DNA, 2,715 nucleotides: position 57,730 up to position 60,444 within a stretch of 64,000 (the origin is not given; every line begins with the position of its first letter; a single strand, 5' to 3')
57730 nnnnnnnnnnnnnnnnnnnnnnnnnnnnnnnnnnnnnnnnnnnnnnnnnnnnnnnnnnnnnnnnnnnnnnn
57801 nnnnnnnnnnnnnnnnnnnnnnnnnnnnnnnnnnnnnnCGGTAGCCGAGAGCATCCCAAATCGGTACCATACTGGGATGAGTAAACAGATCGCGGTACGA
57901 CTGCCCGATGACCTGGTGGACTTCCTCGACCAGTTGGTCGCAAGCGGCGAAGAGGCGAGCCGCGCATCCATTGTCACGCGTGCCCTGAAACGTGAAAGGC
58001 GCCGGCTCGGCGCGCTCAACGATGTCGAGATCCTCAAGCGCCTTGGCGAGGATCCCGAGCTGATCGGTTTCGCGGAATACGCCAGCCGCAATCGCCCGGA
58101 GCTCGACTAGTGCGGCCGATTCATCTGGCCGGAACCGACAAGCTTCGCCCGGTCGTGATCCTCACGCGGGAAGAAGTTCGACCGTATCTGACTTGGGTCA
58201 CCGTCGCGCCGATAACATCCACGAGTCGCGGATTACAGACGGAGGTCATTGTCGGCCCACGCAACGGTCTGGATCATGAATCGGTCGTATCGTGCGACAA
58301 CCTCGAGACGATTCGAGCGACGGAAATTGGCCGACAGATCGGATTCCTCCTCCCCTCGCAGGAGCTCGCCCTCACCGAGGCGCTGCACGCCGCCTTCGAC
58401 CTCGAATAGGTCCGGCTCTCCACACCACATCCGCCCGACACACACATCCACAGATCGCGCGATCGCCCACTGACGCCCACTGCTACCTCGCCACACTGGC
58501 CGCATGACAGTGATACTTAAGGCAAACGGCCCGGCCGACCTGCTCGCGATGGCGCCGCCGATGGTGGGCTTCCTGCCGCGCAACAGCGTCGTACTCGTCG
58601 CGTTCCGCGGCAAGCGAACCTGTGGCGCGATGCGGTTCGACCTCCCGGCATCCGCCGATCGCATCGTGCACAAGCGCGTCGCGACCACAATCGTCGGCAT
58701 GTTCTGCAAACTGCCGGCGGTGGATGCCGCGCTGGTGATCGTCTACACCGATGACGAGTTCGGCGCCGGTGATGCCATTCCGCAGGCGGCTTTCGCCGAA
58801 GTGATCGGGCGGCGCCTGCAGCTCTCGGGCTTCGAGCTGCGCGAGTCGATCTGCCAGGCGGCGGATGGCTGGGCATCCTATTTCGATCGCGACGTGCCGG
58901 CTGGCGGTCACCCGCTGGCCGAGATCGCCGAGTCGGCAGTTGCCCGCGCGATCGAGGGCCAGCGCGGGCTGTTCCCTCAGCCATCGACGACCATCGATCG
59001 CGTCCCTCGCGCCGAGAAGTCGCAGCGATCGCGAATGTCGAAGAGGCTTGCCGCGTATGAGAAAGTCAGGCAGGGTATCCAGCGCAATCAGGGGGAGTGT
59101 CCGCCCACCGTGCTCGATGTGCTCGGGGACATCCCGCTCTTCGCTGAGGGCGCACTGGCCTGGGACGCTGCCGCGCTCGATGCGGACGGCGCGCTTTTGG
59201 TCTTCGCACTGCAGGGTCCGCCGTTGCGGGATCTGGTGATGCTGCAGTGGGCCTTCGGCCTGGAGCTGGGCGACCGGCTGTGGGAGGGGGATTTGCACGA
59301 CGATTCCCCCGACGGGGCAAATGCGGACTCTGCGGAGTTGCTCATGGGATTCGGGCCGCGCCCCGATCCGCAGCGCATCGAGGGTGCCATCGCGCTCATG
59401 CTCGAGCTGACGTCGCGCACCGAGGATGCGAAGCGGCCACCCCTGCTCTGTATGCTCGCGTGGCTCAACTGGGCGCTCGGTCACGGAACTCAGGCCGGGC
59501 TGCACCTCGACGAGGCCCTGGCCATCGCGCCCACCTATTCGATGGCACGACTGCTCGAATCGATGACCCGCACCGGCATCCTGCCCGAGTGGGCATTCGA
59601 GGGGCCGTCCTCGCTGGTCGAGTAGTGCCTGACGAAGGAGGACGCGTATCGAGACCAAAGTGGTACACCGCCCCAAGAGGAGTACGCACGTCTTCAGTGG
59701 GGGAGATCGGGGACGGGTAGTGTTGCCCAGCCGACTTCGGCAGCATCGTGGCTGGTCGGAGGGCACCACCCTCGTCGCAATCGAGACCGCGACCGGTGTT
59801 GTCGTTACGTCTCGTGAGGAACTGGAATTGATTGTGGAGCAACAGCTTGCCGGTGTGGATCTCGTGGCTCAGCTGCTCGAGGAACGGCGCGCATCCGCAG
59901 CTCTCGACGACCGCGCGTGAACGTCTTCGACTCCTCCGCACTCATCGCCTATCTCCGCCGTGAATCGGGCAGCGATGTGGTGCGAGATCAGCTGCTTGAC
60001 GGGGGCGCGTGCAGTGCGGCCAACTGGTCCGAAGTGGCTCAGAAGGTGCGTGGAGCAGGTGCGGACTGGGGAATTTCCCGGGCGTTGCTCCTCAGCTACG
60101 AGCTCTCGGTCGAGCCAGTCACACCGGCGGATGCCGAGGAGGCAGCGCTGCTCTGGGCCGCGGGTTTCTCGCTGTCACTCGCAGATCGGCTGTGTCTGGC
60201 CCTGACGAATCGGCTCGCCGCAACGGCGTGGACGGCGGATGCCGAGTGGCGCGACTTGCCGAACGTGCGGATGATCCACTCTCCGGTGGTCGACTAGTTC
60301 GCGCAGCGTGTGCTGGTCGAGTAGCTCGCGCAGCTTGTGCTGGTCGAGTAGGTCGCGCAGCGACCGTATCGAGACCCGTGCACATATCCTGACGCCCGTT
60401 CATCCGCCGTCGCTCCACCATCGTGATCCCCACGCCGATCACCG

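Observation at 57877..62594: REP-punctuated toxin-antitoxin array resembling a cassette platform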

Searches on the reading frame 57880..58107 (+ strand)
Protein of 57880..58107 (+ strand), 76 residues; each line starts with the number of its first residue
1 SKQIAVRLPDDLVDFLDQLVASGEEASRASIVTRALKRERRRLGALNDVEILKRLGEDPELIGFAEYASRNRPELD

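Call 6: search_protein_families(library=pfam, proteins=[window:57880-58107:+], max_evalue=0.01)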
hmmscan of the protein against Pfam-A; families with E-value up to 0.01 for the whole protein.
window:57880-58107:+ (76 aa): 1 family
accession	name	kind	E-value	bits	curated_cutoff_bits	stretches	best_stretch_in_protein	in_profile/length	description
PF01402.27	RHH_1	-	0.0011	19.3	20.5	1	4-39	2-36/39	Ribbon-helix-helix protein, copG family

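Call 7: search_protein_families(library=ncbifam, proteins=[window:57880-58107:+], max_evalue=1)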
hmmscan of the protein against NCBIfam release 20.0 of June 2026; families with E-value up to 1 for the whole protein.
window:57880-58107:+ (76 aa): 3 families
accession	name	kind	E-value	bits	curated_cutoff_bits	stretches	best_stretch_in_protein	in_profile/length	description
NF041551.1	YlcI_YnfO_N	subfamily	2.8e-08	33.7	30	1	1-42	2-41/42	YlcI/YnfO family protein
NF050104.1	TA_MazE_antitoxin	equivalog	0.023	15.1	65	1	3-47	1-41/69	type II toxin-antitoxin system MazE family antitoxin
NF001884.0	PRK00630.1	subfamily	0.17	11.9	119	1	4-40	13-48/148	nickel responsive regulator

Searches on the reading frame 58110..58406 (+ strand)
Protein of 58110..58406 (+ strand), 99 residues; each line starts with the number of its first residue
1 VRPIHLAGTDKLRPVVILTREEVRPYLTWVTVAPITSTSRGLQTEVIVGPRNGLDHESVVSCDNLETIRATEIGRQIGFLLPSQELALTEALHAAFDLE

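Call 6: search_protein_families(library=pfam, proteins=[window:58110-58406:+], max_evalue=0.01)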
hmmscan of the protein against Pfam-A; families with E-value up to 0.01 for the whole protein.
window:58110-58406:+ (99 aa): 1 family
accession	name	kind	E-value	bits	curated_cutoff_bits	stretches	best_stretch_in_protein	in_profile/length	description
PF02452.23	PemK_toxin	-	6.4e-11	42.9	23.1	1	10-93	19-106/109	PemK-like, MazF-like toxin of type II toxin-antitoxin system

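Call 7: search_protein_families(library=ncbifam, proteins=[window:58110-58406:+], max_evalue=1)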
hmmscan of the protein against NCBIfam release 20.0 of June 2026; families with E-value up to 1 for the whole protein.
window:58110-58406:+ (99 aa): 1 family
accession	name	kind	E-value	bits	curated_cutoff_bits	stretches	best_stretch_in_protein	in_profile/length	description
NF009405.0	PRK12767.1-4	equivalog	0.14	11.1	390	1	8-70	110-171/320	carbamoyl phosphate synthase-like protein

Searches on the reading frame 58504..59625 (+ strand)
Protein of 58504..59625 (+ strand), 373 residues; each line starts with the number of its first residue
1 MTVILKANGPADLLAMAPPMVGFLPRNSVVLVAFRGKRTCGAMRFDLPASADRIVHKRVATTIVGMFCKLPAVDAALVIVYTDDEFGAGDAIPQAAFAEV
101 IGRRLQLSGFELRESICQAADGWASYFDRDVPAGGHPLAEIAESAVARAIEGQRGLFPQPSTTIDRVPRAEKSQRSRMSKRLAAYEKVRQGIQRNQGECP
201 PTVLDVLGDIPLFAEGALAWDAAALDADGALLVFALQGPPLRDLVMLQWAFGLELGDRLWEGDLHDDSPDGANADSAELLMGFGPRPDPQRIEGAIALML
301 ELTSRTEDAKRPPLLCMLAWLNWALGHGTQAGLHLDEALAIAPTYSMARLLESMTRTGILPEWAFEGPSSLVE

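Call 6: search_protein_families(library=pfam, proteins=[window:58504-59622:+], max_evalue=0.01)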
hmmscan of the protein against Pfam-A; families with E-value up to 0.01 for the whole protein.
window:58504-59622:+ (373 aa): 1 family
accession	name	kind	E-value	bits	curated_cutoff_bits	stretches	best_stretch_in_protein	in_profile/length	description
PF13830.11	DUF4192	-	2.2e-32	113.7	27.8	2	10-251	1-247/321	Domain of unknown function (DUF4192)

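Call 7: search_protein_families(library=ncbifam, proteins=[window:58504-59622:+], max_evalue=1)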
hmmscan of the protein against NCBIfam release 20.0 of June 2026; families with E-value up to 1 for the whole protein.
window:58504-59622:+ (373 aa): 0 families

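Call 21: find_encoding_contigs(protein=window:58504-59625:+, flank=10000, max_places=10)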
Protein window:58504-59625:+ (373 aa): 1 contig read that carries it; 1 place shown.
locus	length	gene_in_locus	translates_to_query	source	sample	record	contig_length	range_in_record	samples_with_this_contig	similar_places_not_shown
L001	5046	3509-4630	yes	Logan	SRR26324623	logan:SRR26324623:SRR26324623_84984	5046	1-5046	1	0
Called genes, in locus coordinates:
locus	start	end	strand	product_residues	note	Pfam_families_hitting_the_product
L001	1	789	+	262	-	?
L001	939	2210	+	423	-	PF13173:AAA_14, PF13635:DUF4143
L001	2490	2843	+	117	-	-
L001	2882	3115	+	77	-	-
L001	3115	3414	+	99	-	PF02452:PemK_toxin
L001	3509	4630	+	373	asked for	PF13830:DUF4192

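Call 33: find_related_loci(query=window:58504-59622:+, collection=metagenome_contigs, flank=10000)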
Query window:58504-59622:+ (373 aa) in metagenome_contigs; peptide patterns used: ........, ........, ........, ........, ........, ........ (x = any residue, [..] = any of these).
122 stretches matched a pattern; 39 encode a relative of the query (tblastn E <= 1e-3); 39 distinct loci.
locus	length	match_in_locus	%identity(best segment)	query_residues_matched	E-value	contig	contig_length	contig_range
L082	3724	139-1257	79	1-370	0e+0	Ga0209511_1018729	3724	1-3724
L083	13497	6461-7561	83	1-366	0e+0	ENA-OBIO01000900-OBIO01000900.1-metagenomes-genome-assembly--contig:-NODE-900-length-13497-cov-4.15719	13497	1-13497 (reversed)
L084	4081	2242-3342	83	1-366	0e+0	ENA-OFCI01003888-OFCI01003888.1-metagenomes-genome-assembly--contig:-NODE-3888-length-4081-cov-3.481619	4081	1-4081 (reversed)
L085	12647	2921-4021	83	1-366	0e+0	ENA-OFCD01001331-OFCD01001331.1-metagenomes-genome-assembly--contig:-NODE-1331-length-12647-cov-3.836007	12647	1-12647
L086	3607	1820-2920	82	1-366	0e+0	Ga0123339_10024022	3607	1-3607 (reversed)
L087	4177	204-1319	58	1-368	1e-140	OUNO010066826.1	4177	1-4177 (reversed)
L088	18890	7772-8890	57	1-369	5e-132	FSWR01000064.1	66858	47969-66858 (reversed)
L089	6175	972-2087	53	1-367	1e-124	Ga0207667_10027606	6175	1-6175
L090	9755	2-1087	53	11-367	6e-121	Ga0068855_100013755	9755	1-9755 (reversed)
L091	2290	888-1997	50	1-369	2e-118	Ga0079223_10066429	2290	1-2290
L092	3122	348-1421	50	1-365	3e-108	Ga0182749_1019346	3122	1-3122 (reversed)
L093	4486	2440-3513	50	1-365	1e-105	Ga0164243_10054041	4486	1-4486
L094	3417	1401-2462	49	1-368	5e-104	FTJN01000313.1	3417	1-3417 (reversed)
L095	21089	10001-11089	41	3-366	3e-91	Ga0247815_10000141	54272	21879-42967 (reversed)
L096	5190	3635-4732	46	1-365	6e-91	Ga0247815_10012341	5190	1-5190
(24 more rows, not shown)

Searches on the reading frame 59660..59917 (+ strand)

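Call 6: search_protein_families(library=pfam, proteins=[window:59660-59917:+], max_evalue=0.01)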
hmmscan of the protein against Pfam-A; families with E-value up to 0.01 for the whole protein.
window:59660-59917:+ (86 aa): 1 family
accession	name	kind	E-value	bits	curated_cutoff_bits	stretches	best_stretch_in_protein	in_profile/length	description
PF04014.23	MazE_antitoxin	-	0.00062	20.1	24.7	1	11-42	1-32/48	Antidote-toxin recognition MazE, bacterial antitoxin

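Call 7: search_protein_families(library=ncbifam, proteins=[window:59660-59917:+], max_evalue=1)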
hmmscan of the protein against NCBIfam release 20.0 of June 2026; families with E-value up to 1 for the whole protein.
window:59660-59917:+ (86 aa): 3 families
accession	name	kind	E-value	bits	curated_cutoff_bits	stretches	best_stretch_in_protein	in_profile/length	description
TIGR01439.1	lp_hng_hel_AbrB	domain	6.6e-05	22.5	28.3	1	16-43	6-33/44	transcriptional regulator, AbrB family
NF040962.1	near_HgcAB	equivalog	0.0076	16.1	70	1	11-44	7-40/70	HgcAB-associated protein HgcC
NF001476.0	PRK00326.2-2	equivalog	0.071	12.7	162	1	16-55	98-135/163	division/cell wall cluster transcriptional repressor MraZ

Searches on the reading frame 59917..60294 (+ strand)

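Call 6: search_protein_families(library=pfam, proteins=[window:59917-60294:+], max_evalue=0.01)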
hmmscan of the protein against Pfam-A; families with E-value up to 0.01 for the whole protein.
window:59917-60294:+ (126 aa): 1 family
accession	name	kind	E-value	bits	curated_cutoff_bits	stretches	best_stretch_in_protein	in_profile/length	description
PF01850.27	PIN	-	1.3e-11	45.5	23.6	1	3-114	2-117/120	PIN domain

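Call 7: search_protein_families(library=ncbifam, proteins=[window:59917-60294:+], max_evalue=1)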
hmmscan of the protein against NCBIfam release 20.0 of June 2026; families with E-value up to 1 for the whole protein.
window:59917-60294:+ (126 aa): 0 families
